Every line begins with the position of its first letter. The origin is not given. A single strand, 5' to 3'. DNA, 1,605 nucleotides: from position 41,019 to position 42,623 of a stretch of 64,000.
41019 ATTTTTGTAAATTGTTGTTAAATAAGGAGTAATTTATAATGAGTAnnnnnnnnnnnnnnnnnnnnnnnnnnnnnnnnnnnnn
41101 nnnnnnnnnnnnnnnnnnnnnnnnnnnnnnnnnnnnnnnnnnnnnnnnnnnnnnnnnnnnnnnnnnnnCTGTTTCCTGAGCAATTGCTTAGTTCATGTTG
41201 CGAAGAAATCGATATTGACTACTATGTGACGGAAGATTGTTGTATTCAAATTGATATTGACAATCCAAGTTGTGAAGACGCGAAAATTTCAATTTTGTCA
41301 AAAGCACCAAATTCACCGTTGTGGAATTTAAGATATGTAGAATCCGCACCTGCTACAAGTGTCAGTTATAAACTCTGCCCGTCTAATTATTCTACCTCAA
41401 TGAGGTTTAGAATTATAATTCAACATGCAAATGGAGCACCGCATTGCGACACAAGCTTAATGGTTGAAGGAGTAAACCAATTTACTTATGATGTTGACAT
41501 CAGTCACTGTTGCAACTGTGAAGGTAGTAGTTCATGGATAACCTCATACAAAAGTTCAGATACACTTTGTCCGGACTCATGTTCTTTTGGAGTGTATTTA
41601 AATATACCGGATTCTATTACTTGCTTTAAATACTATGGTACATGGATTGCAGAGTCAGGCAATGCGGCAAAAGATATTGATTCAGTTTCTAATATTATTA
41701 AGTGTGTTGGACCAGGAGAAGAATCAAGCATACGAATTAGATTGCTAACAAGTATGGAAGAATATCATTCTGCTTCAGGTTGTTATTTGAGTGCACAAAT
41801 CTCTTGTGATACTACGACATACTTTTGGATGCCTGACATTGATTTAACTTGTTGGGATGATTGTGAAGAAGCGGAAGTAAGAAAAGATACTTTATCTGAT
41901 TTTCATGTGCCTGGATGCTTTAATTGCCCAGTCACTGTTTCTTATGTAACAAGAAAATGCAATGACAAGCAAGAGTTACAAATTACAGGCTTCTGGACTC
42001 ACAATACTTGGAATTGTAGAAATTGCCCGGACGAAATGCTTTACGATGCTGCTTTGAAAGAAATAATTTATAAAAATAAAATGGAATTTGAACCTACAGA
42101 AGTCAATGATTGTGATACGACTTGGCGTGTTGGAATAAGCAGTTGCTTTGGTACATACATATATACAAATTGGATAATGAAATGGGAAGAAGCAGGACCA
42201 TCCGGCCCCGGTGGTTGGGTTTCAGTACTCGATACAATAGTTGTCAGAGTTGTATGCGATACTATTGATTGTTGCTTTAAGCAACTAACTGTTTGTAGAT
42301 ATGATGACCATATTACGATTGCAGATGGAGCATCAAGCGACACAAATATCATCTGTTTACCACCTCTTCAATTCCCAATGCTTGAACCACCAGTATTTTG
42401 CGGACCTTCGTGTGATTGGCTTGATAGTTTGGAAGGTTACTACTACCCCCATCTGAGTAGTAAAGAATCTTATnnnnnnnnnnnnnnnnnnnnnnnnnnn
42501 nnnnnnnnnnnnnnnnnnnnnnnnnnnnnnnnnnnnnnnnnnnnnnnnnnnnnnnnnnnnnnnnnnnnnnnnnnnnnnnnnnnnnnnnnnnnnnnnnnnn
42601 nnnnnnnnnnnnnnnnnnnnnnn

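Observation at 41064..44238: AT-rich 3.2-kb island encoding a novel ~40-cysteine secreted protein and a BNR-propeller protein, both with T9SS sorting domains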

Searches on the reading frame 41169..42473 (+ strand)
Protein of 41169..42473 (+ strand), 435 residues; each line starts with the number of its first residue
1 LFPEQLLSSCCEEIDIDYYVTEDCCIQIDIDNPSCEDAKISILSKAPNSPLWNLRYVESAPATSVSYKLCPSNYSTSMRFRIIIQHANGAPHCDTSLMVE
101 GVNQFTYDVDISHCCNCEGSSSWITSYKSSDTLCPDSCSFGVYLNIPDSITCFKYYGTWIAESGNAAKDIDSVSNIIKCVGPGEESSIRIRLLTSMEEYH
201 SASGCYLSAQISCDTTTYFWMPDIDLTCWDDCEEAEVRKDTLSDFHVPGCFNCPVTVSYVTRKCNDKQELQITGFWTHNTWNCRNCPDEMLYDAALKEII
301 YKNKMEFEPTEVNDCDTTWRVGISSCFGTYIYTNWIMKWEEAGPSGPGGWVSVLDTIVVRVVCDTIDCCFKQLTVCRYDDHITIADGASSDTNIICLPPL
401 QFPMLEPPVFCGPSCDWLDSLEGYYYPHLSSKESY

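Call 21: search_protein_representatives(alignment_id=A2)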
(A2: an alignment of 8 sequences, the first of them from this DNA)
Query: 8 sequences, 440 profile positions. Proteins with E-value up to 0.001 (for the whole library): 334; up to 1e-10: 167; up to 1e-30: 63. The best 150 are listed.
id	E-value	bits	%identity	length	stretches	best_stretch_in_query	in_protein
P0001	4.9e-199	678.1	-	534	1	1-439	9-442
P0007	5.6e-144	496.7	-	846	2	2-222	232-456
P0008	3.3e-143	494.1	-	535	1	4-439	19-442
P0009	4.9e-88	312.3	-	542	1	8-434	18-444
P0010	2.0e-83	297.1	-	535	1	7-433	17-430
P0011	6.0e-80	285.6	-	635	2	115-426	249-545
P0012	6.7e-79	282.2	-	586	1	5-423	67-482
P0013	1.1e-78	281.5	-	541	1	9-432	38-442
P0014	2.9e-78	280.1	-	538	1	9-429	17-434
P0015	1.5e-77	277.8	-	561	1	4-433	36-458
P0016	6.9e-76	272.3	-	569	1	9-424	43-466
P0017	8.6e-76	272.0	-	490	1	40-435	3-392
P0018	6.3e-73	262.5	-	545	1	5-431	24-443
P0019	6.3e-70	252.6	-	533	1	2-425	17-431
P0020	4.8e-69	249.7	-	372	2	243-437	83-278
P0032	2.4e-54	201.3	-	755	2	115-422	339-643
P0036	6.2e-49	183.4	-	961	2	115-425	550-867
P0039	7.4e-48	179.9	-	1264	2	115-423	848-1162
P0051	3.0e-36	141.6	-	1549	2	116-433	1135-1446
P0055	1.1e-34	136.4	-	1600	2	115-434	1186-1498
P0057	7.0e-34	133.8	-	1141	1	106-432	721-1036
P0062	2.7e-32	128.6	-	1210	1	108-427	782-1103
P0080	1.6e-26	109.6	-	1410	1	9-429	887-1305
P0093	1.8e-24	102.9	-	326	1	232-426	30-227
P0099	8.9e-22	93.9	-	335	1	229-423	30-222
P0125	1.3e-15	73.6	-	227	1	230-420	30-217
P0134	5.1e-14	68.4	-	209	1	232-423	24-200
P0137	9.5e-14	67.5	-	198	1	231-420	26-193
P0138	1.0e-13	67.4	-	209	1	228-420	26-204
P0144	1.1e-12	64.0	-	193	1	231-424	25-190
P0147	2.1e-12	63.1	-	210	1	228-393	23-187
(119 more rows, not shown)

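Call 22: search_solved_structures(query=A2, max_evalue=10)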
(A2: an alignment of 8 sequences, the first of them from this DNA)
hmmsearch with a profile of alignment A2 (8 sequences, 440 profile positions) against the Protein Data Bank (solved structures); distinct sequences matched with E-value up to 10: 3.
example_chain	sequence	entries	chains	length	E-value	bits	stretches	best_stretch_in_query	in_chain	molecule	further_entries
3cls_D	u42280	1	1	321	0.72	11.8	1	100-153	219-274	Electron transfer flavoprotein subunit alpha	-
6fpy_A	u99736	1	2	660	1.2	11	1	77-127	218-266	Inter-alpha-trypsin inhibitor heavy chain H1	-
8q87_Bv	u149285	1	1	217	1.6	10.7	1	186-240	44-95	Ribosomal protein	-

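Call 23: search_protein_families(library=pfam, proteins=[P0039, P0051, P0055, P0057, P0062, P0080, P0036, P0032], max_evalue=0.001)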
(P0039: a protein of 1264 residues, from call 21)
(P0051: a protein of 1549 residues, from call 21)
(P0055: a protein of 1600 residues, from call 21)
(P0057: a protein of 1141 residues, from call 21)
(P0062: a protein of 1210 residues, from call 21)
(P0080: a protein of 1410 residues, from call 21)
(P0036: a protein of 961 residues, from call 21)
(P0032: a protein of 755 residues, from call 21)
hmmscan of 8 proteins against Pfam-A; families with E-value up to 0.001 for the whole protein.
P0039 (1264 aa): 2 families
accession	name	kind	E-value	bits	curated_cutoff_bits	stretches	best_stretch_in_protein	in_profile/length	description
PF25778.1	DUF7948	-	1.2e-56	192.6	27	1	56-265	1-214/214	Domain of unknown function (DUF7948)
PF06739.17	SBBP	-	0.00018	21.8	20.5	0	482-509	6-34/38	Beta-propeller repeat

P0051 (1549 aa): 2 families
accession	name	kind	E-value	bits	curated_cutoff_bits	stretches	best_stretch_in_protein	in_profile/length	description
PF00082.27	Peptidase_S8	-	1.3e-10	41.5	21.8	1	218-546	4-261/288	Subtilase family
PF18962.6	Por_Secre_tail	-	0.00028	21.5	27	1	1483-1541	14-70/75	Secretion system C-terminal sorting domain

P0055 (1600 aa): 2 families
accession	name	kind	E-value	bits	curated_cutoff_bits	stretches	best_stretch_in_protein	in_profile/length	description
PF00082.27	Peptidase_S8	-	4.4e-11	43.1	21.8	1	281-582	44-261/288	Subtilase family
PF18962.6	Por_Secre_tail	-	8.5e-06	26.4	27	1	1534-1598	12-75/75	Secretion system C-terminal sorting domain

P0057 (1141 aa): 3 families
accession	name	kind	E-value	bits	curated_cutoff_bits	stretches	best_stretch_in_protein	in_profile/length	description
PF25778.1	DUF7948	-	8.4e-56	189.8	27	1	58-269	1-214/214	Domain of unknown function (DUF7948)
PF18962.6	Por_Secre_tail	-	7.6e-06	26.6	27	1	1068-1139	7-75/75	Secretion system C-terminal sorting domain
PF06739.17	SBBP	-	0.00013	22.3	20.5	1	472-500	5-34/38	Beta-propeller repeat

P0062 (1210 aa): 1 family
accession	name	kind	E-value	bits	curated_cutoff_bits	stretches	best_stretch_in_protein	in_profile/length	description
PF18962.6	Por_Secre_tail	-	3.3e-08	34.1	27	1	1138-1208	9-75/75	Secretion system C-terminal sorting domain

P0080 (1410 aa): 1 family
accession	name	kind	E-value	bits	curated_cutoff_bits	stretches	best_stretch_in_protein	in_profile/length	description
PF18962.6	Por_Secre_tail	-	3.9e-08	33.9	27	1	1342-1406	11-73/75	Secretion system C-terminal sorting domain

P0036 (961 aa): 0 families

P0032 (755 aa): 1 family
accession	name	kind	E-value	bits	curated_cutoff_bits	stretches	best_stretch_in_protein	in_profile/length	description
PF18962.6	Por_Secre_tail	-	2e-08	34.8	27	1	682-743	7-66/75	Secretion system C-terminal sorting domain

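Call 24: search_protein_families(library=pfam, proteins=[P0137, P0134, P0138, P0144, P0125, P0099, P0093, P0009, P0010, P0012], max_evalue=0.01)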
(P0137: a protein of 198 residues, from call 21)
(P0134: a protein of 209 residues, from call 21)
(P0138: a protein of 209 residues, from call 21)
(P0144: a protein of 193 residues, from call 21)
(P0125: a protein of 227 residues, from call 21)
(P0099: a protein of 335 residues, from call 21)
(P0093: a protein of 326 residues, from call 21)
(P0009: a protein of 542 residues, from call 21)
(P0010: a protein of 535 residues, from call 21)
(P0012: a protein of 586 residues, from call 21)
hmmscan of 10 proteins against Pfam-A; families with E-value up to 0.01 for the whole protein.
P0137 (198 aa): 0 families

P0134 (209 aa): 0 families

P0138 (209 aa): 0 families

P0144 (193 aa): 0 families

P0125 (227 aa): 0 families

P0099 (335 aa): 0 families

P0093 (326 aa): 1 family
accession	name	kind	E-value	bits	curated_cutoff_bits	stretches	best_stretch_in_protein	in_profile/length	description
PF18962.6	Por_Secre_tail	-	1.3e-08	35.4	27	1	247-324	1-75/75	Secretion system C-terminal sorting domain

P0009 (542 aa): 2 families
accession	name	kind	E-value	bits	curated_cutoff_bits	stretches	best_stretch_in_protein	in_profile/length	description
PF18962.6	Por_Secre_tail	-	3.1e-07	31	27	1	471-540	7-75/75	Secretion system C-terminal sorting domain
PF13585.12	CHU_C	-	0.0055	17.2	27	1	480-537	23-82/86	CHU_C Type IX secretion signal domain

P0010 (535 aa): 1 family
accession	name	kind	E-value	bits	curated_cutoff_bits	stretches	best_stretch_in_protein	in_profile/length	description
PF18962.6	Por_Secre_tail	-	7.4e-05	23.4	27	1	463-531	8-73/75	Secretion system C-terminal sorting domain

P0012 (586 aa): 1 family
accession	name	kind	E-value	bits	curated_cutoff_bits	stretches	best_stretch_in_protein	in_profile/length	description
PF18962.6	Por_Secre_tail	-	5.8e-06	26.9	27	1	516-575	7-67/75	Secretion system C-terminal sorting domain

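Call 47: find_related_loci(query=A2, collection=genome_contigs, flank=6000)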
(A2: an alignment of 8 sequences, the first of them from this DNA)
Query A2 (435 aa) in genome_contigs; peptide patterns used: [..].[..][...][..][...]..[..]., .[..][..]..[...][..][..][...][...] (x = any residue, [..] = any of these).
57 stretches matched a pattern; 4 encode a relative of the query (tblastn E <= 1e-3); 4 distinct loci.
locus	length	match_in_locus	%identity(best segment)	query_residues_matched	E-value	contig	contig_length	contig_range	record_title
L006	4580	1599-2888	52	8-433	4e-153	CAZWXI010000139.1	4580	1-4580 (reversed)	MAG TPA_asm: uncultured Hyphomicrobiales bacterium isolate SRP093185_co1_13 genome assembly, contig: NODE_14189_length_4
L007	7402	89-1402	54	2-434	6e-149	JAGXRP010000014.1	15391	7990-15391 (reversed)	MAG: Desulfobulbaceae bacterium isolate CROMO_A_116 c_000000141247, whole genome shotgun sequence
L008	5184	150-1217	31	10-377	7e-38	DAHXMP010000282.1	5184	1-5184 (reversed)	MAG TPA_asm: Bacteroidetes bacterium isolate clean1621 k141_2009621, whole genome shotgun sequence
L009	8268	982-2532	31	2-428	7e-25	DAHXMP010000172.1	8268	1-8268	MAG TPA_asm: Bacteroidetes bacterium isolate clean1621 k141_436575, whole genome shotgun sequence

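Call 58: list_cluster_members(proteins=[P0134, P0137, P0138, P0144, P0147, P0051, P0039, P0057, P0080, P0009])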
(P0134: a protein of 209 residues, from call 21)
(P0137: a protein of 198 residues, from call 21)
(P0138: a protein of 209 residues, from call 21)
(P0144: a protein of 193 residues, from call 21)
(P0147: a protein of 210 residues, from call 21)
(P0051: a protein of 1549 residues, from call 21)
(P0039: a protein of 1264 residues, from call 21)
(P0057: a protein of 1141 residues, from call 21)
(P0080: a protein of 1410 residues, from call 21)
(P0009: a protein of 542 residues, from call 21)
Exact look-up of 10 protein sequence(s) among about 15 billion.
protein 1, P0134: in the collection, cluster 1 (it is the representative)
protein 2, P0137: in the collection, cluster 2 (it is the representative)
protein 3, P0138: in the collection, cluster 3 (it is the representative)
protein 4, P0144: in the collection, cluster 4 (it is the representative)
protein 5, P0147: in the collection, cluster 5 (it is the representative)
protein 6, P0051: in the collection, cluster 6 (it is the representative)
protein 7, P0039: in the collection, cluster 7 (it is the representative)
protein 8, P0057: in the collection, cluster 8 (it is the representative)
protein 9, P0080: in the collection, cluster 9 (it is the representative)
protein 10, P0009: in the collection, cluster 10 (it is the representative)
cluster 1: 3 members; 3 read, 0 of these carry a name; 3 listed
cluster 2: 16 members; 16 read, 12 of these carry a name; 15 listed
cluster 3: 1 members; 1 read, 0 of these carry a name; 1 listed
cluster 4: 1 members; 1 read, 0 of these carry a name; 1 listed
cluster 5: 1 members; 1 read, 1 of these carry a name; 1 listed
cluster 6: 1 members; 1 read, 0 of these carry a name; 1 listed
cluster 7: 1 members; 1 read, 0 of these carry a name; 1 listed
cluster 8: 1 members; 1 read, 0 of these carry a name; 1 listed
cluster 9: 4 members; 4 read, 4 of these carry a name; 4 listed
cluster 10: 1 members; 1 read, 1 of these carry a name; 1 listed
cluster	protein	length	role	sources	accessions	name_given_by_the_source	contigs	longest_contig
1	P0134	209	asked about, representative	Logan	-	-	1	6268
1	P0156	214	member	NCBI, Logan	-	-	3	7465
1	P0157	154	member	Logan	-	-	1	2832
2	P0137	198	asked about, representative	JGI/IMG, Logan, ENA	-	hypothetical protein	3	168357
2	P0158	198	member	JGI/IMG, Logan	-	hypothetical protein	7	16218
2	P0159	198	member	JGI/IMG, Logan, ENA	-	hypothetical protein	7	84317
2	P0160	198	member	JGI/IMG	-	hypothetical protein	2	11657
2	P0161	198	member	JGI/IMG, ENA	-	hypothetical protein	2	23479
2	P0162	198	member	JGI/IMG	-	hypothetical protein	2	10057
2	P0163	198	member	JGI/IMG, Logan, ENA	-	hypothetical protein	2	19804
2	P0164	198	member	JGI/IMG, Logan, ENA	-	hypothetical protein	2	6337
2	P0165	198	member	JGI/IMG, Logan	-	hypothetical protein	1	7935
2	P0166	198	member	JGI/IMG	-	hypothetical protein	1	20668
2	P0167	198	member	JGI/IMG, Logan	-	hypothetical protein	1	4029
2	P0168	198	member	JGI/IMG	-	hypothetical protein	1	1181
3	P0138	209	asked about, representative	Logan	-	-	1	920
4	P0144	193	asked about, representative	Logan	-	-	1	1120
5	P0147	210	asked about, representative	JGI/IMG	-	hypothetical protein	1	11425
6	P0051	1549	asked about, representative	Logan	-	-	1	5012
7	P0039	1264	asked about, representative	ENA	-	-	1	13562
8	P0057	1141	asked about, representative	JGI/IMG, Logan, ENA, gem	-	-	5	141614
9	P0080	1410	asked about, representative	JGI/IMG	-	hypothetical protein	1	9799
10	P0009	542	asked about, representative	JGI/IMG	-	hypothetical protein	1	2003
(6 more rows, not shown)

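Call 59: find_encoding_contigs(protein=P0137, flank=6000, max_places=3)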
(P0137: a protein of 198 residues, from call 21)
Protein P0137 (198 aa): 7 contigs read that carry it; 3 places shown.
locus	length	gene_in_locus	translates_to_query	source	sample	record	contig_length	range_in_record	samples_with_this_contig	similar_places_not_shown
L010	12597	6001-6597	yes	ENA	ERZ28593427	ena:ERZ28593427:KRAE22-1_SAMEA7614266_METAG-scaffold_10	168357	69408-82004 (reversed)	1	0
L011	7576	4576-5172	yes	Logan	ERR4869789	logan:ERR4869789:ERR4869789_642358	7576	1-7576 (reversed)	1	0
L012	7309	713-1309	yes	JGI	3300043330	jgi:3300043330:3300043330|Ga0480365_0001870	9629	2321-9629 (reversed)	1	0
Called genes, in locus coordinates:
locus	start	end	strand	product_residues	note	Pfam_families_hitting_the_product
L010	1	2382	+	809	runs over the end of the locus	PF01138:RNase_PH, PF03725:RNase_PH_C, PF03726:PNPase (weak), PF01138:RNase_PH, PF00013:KH_1, PF00575:S1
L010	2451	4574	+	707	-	PF02897:Peptidase_S9_N, PF00326:Peptidase_S9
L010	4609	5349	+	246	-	-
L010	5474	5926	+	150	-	-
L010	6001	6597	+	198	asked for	-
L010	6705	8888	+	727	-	PF13088:BNR_2 (faint), PF14870:PSII_BNR (faint), PF15902:Sortilin-Vps10 (faint), PF24316:Tli3 (faint), PF18962:Por_Secre_tail (weak)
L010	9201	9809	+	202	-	PF11967:RecO_N (weak), PF02565:RecO_C (weak)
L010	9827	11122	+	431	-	PF01595:CNNM, PF00571:CBS (weak), PF03471:CorC_HlyC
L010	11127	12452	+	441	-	PF06028:DUF915, PF12146:Hydrolase_4 (faint), PF00561:Abhydrolase_1, PF02089:Palm_thioest, PF07819:PGAP1, PF24096:DUF7379 (weak)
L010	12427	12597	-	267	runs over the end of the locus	PF11738:DUF3298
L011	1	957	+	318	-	?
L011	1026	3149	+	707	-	PF02897:Peptidase_S9_N, PF00326:Peptidase_S9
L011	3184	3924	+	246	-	-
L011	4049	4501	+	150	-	-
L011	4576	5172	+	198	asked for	-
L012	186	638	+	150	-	-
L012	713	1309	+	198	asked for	-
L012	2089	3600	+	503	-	PF15902:Sortilin-Vps10 (faint), PF14870:PSII_BNR (faint), PF18962:Por_Secre_tail (weak)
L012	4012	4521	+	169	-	PF02565:RecO_C (weak)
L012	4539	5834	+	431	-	PF01595:CNNM, PF00571:CBS (weak), PF03471:CorC_HlyC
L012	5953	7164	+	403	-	PF00561:Abhydrolase_1, PF02089:Palm_thioest, PF06028:DUF915 (weak), PF07819:PGAP1, PF12146:Hydrolase_4 (faint), PF24096:DUF7379 (weak)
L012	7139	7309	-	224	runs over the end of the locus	PF11738:DUF3298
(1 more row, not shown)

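Call 60: find_encoding_contigs(protein=P0015, flank=6000, max_places=3)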
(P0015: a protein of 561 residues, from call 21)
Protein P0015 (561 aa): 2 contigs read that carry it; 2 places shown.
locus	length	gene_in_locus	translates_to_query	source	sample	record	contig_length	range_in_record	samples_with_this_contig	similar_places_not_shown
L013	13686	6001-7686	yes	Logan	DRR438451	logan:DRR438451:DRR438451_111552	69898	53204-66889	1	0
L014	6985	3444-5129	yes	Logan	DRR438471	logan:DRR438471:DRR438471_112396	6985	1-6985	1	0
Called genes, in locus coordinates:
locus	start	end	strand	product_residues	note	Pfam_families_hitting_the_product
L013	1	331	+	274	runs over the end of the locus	PF00691:OmpA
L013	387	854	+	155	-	PF09980:DUF2214 (weak)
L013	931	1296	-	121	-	PF00403:HMA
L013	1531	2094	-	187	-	PF08207:EFP_N, PF01132:EFP, PF09285:Elong-fact-P_C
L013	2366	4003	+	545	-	PF13188:PAS_8 (faint), PF00989:PAS (weak), PF08447:PAS_3 (weak), PF13426:PAS_9, PF00512:HisKA, PF02518:HATPase_c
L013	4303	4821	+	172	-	PF00717:Peptidase_S24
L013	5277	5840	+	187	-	PF04542:Sigma70_r2, PF08281:Sigma70_r4_2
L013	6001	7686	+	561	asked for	PF18962:Por_Secre_tail (weak)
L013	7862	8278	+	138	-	PF07681:DoxX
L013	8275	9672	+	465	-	PF00919:UPF0004, PF04055:Radical_SAM, PF01938:TRAM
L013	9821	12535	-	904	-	PF22073:Cep192_D4 (faint), PF17517:IgGFc_binding, PF15780:ASH (faint), PF07610:DUF1573 (faint), PF22544:HYDIN_VesB_CFA65-like_Ig (weak)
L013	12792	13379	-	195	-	-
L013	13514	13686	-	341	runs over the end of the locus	PF14870:PSII_BNR (faint), PF15902:Sortilin-Vps10 (faint), PF02012:BNR (faint)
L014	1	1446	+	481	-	?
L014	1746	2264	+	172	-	PF00717:Peptidase_S24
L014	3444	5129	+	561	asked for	PF18962:Por_Secre_tail (weak)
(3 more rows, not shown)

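Call 61: find_encoding_contigs(protein=P0147, flank=5000, max_places=2)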
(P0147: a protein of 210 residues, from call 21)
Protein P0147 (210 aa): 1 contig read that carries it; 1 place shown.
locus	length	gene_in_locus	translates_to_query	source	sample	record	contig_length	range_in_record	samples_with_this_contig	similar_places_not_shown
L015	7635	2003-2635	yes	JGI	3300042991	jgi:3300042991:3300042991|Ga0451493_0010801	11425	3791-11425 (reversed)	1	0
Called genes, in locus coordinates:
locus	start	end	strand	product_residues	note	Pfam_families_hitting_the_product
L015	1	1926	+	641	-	?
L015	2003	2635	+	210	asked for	-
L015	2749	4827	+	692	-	PF14870:PSII_BNR, PF15902:Sortilin-Vps10 (weak), PF18962:Por_Secre_tail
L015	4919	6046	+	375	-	PF13426:PAS_9 (weak), PF00512:HisKA, PF02518:HATPase_c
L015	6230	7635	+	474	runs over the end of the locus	PF00072:Response_reg, PF00158:Sigma54_activat, PF14532:Sigma54_activ_2, PF07728:AAA_5 (weak), PF25601:AAA_lid_14, PF02954:HTH_8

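Call 62: find_encoding_contigs(protein=P0093, flank=5000, max_places=2)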
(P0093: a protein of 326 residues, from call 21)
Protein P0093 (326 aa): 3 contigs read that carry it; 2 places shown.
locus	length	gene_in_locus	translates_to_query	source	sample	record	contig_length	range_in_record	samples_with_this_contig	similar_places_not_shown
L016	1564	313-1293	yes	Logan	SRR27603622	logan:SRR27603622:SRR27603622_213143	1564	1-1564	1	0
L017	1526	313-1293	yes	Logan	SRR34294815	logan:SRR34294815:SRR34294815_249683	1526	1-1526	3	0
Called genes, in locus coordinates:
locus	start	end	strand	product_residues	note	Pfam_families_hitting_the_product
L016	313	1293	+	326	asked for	PF18962:Por_Secre_tail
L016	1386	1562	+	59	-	?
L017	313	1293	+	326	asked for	PF18962:Por_Secre_tail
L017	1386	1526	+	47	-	?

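Call 68: find_related_loci(query=A2, collection=metagenome_contigs, flank=5000)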
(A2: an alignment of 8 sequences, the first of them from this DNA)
Query A2 (435 aa) in metagenome_contigs; peptide patterns used: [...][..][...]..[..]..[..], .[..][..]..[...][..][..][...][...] (x = any residue, [..] = any of these).
208 stretches matched a pattern; 2 encode a relative of the query (tblastn E <= 1e-3); 2 distinct loci.
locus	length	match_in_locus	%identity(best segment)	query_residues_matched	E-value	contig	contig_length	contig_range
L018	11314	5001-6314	54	2-434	5e-149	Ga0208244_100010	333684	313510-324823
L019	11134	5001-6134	27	6-411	9e-27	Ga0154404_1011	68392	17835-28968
